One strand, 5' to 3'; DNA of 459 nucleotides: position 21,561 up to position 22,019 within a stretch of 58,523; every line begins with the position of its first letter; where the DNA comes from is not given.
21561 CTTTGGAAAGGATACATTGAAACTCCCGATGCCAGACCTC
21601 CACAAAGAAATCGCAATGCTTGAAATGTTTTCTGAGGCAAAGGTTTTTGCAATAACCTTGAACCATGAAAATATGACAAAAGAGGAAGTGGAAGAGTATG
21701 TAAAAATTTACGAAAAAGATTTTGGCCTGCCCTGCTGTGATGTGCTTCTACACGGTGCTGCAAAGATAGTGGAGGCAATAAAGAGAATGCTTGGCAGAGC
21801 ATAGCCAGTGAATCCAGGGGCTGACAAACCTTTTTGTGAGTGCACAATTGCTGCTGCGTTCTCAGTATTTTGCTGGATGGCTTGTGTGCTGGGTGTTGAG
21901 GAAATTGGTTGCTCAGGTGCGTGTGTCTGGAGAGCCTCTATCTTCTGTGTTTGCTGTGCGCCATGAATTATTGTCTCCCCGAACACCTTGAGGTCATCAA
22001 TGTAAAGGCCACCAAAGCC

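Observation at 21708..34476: Tandem pair of ~2,130-aa surface proteins carrying type IV pilin-like N-termini (12.8 kb, 22% of the window)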

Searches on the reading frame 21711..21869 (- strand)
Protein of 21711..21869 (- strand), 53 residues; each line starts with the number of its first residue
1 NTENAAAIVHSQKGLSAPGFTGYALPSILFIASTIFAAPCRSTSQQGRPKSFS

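Call 43: search_protein_families(library=ncbifam, proteins=[window:21711-21869:-], max_evalue=10)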
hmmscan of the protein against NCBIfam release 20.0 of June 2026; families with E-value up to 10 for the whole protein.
seq(53 aa): 0 families
